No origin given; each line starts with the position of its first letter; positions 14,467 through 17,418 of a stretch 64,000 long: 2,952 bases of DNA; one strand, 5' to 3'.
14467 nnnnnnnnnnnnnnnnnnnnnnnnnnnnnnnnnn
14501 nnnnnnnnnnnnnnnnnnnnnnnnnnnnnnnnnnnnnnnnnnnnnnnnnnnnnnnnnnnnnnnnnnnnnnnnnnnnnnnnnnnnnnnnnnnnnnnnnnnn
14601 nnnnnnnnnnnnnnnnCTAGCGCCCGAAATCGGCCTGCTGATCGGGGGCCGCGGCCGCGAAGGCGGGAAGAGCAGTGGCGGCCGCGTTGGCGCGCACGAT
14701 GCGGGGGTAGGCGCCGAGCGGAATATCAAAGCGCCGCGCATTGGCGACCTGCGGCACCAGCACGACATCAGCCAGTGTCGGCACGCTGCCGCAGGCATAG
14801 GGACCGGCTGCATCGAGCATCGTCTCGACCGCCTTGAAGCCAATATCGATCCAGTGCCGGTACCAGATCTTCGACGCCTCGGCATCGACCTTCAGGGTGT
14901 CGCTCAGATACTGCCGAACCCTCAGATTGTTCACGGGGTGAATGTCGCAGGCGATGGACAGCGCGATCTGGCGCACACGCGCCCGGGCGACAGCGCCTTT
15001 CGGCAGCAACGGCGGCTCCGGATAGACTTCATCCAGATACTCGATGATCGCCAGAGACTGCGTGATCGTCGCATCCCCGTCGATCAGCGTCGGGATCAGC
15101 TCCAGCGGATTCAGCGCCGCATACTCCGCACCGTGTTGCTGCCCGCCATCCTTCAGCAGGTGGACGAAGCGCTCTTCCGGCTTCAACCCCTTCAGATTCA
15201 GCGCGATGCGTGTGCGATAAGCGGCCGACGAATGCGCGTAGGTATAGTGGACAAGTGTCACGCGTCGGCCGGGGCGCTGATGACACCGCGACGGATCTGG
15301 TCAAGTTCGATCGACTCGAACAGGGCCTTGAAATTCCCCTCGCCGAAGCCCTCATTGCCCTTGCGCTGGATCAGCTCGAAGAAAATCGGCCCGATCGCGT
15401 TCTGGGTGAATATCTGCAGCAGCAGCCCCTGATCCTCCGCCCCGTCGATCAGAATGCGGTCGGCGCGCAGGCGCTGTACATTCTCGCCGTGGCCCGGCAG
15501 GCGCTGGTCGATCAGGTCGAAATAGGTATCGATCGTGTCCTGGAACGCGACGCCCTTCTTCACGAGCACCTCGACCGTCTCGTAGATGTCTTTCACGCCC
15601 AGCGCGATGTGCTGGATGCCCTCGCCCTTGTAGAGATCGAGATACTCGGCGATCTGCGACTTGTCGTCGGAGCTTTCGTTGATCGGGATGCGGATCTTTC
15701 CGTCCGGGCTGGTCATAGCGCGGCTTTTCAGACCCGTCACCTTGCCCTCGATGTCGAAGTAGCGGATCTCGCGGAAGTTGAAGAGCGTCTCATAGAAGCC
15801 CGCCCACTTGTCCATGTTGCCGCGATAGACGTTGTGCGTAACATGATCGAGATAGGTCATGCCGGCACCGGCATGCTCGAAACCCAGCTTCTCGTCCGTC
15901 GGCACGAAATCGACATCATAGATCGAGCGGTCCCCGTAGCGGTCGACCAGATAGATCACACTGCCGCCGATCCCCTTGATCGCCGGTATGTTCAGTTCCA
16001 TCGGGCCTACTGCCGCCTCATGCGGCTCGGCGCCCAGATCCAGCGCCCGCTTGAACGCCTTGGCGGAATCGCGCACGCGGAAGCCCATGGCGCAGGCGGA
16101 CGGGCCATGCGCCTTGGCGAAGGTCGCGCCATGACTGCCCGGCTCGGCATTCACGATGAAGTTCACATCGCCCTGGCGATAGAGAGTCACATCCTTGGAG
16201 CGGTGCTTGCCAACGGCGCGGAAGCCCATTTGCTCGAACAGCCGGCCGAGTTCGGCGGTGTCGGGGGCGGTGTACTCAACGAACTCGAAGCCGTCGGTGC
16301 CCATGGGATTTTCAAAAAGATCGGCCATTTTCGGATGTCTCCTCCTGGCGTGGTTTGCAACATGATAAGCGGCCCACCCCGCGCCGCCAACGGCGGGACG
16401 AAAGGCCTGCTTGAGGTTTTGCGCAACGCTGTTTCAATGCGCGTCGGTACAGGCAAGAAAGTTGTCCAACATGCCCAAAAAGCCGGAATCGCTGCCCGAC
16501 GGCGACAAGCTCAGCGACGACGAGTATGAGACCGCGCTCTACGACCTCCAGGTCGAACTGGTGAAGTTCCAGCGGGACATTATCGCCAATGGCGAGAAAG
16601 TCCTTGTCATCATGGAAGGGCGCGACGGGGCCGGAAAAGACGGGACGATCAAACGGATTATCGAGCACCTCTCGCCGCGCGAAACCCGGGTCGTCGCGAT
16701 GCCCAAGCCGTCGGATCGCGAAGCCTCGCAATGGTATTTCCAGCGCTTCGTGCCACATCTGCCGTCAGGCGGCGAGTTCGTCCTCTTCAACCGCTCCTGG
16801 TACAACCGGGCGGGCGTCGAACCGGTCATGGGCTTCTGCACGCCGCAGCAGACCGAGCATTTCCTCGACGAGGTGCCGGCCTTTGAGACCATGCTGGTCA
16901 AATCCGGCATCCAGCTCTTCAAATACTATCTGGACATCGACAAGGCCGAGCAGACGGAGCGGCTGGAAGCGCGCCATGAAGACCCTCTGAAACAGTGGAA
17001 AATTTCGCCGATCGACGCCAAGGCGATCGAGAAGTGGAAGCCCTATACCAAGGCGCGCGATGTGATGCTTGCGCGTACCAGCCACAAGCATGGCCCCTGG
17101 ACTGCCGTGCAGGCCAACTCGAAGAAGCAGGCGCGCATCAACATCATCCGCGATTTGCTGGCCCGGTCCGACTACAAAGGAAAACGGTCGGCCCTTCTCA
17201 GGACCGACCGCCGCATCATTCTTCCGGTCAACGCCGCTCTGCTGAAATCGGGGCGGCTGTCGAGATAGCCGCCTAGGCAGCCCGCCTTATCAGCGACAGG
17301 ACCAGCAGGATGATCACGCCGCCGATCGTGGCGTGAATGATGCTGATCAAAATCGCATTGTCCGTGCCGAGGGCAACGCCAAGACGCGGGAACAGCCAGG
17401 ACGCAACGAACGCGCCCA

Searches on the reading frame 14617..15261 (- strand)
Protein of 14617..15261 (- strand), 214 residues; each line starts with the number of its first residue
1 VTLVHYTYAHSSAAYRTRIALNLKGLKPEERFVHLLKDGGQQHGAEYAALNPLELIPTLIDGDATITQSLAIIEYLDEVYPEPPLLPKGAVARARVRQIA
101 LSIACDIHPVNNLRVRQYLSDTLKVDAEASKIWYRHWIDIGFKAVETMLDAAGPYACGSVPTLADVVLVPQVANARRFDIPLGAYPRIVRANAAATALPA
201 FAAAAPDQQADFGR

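Call 39: search_protein_families(library=pfam, proteins=[window:14617-15261:-], max_evalue=0.00001)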
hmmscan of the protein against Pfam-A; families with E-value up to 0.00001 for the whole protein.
window:14617-15261:- (214 aa): 3 families
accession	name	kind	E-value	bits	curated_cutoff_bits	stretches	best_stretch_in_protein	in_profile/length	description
PF13409.12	GST_N_2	-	7.1e-14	52.6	25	1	11-78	2-69/70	Glutathione S-transferase, N-terminal domain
PF13417.12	GST_N_3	-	5e-13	49.6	22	1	6-84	2-75/75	Glutathione S-transferase, N-terminal domain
PF02798.26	GST_N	-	6e-13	49.4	20.9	1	2-78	2-76/76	Glutathione S-transferase, N-terminal domain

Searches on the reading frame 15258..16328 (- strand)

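Call 39: search_protein_families(library=pfam, proteins=[window:15258-16328:-], max_evalue=0.00001)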
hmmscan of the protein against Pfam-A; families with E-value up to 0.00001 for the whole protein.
window:15258-16328:- (356 aa): 3 families
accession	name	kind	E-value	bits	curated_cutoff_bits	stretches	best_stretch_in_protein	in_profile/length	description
PF14696.12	Glyoxalase_5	-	3.3e-66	222.1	27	1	5-141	1-138/139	Hydroxyphenylpyruvate dioxygenase, HPPD, N-terminal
PF00903.31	Glyoxalase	-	7e-15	55.9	20.6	1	160-270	2-103/121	Glyoxalase/Bleomycin resistance protein/Dioxygenase superfamily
PF13669.12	Glyoxalase_4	-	3.3e-11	43.9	27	1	173-263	11-94/109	Glyoxalase/Bleomycin resistance protein/Dioxygenase superfamily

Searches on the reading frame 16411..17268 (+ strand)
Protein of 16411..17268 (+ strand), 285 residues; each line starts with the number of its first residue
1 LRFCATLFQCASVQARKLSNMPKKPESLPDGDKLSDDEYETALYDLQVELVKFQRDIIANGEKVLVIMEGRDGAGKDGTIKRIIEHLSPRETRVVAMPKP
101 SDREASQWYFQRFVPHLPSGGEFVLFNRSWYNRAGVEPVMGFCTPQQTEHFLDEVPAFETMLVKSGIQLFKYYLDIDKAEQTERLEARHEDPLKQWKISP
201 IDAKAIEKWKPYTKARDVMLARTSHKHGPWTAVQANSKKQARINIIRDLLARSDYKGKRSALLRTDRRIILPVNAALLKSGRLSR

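Call 39: search_protein_families(library=pfam, proteins=[window:16411-17268:+], max_evalue=0.00001)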
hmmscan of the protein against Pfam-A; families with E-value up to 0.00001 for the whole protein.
window:16411-17268:+ (285 aa): 1 family
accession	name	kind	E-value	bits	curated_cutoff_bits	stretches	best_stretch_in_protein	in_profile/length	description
PF03976.20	PPK2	-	6e-97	324.2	22.3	1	33-259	1-227/229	Polyphosphate kinase 2 (PPK2)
